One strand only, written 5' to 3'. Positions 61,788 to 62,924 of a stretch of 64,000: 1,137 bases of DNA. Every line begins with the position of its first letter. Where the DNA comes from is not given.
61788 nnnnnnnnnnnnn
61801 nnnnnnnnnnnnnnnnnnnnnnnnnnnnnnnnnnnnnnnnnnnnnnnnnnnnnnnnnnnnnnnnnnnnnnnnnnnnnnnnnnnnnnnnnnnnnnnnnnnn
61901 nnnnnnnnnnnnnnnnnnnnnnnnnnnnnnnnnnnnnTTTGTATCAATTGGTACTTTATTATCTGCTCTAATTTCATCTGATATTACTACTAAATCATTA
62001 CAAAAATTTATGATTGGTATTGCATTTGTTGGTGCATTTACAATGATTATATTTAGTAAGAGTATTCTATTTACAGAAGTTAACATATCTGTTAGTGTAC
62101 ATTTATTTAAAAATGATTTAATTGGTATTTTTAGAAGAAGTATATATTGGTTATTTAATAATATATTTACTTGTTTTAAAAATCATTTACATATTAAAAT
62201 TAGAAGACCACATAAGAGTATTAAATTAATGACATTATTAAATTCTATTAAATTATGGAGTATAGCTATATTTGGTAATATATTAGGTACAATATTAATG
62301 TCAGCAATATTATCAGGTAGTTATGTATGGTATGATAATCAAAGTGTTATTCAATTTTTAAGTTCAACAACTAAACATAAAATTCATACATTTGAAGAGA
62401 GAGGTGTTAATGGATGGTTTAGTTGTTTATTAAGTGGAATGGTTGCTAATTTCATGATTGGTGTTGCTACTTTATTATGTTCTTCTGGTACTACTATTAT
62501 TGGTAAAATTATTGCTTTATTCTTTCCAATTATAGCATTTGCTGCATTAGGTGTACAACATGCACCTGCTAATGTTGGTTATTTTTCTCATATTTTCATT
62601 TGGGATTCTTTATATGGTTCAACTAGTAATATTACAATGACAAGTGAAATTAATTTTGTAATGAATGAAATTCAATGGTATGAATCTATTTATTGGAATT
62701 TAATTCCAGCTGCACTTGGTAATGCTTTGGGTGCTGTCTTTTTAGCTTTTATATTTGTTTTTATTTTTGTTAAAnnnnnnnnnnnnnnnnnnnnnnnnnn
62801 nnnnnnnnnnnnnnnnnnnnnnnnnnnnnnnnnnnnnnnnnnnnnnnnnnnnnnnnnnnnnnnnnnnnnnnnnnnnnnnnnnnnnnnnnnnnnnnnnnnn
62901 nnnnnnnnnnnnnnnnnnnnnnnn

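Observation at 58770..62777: Tandem FNT transporter paralogues: one with an intron, one intronless and frameshifted, sharing a conserved short motif in divergent N-terminal tails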

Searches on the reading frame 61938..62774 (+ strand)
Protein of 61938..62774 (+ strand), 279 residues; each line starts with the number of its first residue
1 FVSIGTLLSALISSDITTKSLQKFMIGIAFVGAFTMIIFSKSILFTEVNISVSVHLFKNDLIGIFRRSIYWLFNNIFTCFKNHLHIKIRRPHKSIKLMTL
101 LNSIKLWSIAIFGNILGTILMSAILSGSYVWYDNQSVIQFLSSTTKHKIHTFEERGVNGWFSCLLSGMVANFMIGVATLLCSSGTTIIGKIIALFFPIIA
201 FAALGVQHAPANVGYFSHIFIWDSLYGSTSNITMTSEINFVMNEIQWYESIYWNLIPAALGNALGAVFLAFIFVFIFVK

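Call 10: search_protein_families(library=pfam, proteins=[window:61938-62774:+], max_evalue=0.01)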
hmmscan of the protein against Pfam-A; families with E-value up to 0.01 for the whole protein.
seq(279 aa): 1 family
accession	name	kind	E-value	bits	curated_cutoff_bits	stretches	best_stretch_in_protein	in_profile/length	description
PF01226.23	Form_Nir_trans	-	1.3e-31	110.2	34.6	2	98-272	92-236/240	Formate/nitrite transporter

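Call 30: find_homologous_proteins(query=window:61938-62774:+, max_evalue=0.001)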
Query seq(279 aa) (279 aa): 3 proteins with E <= 0.001 among 2714 candidates.
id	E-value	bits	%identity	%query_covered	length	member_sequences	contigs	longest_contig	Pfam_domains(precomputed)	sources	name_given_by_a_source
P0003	2.6e-115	403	65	100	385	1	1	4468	PF01226.24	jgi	-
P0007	2.8e-72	262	48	85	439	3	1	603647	PF01226.24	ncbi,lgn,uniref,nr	ncbi:hypothetical protein FDP41_004907 [Naegleria fowleri]|uniref:Uncharacterized protein n=1 Tax=Na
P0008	9.2e-48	181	76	42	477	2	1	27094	PF01226.24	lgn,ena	-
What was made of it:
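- Tried and rejected: A search with the membrane domain returned only 3 known hits, which shows that this tool is not exhaustive (call 30).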

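Call 32: search_protein_families(library=ncbifam, proteins=[window:61938-62774:+], max_evalue=0.01)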
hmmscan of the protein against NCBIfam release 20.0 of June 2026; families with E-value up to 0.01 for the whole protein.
window:61938-62774:+ (279 aa): 4 families
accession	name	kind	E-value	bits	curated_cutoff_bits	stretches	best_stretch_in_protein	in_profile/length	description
TIGR00790.1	fnt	subfamily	6.1e-22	78.4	232.3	1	97-275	80-235/239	formate/nitrite family transporter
TIGR04060.1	formate_focA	equivalog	4e-15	55.7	290.1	1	21-276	20-265/268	formate transporter FocA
NF008069.0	PRK10805.1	equivalog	9.9e-08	31.7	440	1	80-270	90-270/285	formate transporter FocA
NF007261.0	PRK09713.1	exception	0.00017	21.2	499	1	150-276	150-276/282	formate transporter FocB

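Call 48: list_cluster_members(proteins=[P0001, window:62010-62774:+, window:60960-61577:+])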
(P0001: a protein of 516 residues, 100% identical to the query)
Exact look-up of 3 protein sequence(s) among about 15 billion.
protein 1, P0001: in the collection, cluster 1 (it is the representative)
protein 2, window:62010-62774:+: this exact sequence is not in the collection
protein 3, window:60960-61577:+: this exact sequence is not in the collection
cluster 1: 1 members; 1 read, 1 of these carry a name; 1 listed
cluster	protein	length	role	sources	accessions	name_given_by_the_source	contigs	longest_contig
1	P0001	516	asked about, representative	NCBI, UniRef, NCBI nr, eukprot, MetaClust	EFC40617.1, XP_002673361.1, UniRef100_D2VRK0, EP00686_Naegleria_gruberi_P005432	predicted protein [Naegleria gruberi] | Predicted protein n=1 Tax=Naegleria gruberi TaxID=5762 RepID=D2VRK0_NAEGR | uncharacterized protein NAEGRDRAFT_71612 [Naegleria gruberi]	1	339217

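Call 67: search_protein_representatives(protein=window:61938-62774:+)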
Query: 279 residues. Proteins with E-value up to 0.001 (for the whole library): 348; up to 1e-10: 58; up to 1e-30: 8. The best 150 are listed.
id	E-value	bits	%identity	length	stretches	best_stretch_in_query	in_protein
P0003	8.3e-116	402.6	65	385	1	1-279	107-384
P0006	7.7e-96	337.2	62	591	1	1-279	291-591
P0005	1.8e-94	332.7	57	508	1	1-279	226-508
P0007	9.1e-73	261.5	59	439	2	89-231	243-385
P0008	2.9e-48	181.2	77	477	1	1-118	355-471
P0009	1.5e-39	152.6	63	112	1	168-279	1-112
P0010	2.4e-38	148.7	41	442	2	95-278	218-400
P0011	1.9e-37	145.7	35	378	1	2-277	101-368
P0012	7.8e-27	110.9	38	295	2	104-278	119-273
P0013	8.2e-27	110.8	34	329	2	105-270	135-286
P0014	9.9e-27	110.6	39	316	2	105-276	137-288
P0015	8.6e-26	107.5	38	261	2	106-272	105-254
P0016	2.0e-24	103.0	36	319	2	102-276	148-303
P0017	2.9e-23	99.2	37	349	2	99-278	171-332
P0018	1.1e-22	97.3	35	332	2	104-278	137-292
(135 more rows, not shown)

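Call 68: list_cluster_members(proteins=[P0009, P0010, P0011, P0012, P0013, P0014, P0015, P0016])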
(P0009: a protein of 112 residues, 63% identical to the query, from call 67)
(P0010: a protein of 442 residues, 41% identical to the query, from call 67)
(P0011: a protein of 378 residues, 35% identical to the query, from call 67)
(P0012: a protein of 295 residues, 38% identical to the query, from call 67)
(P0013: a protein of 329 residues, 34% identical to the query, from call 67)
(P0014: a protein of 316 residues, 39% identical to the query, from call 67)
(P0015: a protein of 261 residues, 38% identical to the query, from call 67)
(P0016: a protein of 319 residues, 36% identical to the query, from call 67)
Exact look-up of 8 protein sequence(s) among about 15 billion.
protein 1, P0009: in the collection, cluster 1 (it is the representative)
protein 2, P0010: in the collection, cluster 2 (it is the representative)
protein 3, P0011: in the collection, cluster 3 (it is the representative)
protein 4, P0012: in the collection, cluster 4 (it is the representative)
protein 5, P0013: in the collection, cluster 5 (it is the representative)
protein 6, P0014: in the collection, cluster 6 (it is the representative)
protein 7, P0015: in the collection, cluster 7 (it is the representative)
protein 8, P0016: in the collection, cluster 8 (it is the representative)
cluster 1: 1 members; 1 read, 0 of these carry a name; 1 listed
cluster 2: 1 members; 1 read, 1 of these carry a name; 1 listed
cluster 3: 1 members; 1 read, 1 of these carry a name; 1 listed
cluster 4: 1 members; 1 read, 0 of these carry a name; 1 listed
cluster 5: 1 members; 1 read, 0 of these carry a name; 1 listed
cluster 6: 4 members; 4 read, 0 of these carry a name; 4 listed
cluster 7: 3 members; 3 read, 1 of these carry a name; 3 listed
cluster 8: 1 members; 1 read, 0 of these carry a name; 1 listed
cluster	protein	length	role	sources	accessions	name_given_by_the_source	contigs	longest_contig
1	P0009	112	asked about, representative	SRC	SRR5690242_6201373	-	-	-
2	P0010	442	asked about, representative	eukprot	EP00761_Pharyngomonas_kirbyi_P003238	gb/GECH01003242.1/.p1 GENE.gb/GECH01003242.1/~~gb/GECH01003242.1/.p1 ORF type:complete ...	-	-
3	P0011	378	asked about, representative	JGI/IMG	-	formate/nitrite transporter FocA (FNT family)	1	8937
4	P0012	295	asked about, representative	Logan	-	-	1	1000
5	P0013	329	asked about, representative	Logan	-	-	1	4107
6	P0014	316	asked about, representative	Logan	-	-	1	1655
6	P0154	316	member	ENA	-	-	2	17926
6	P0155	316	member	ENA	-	-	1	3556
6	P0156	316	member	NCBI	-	-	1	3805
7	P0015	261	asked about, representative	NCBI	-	-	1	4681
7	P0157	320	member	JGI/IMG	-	formate/nitrite transporter FocA (FNT family)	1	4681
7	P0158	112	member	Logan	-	-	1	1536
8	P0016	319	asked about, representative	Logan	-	-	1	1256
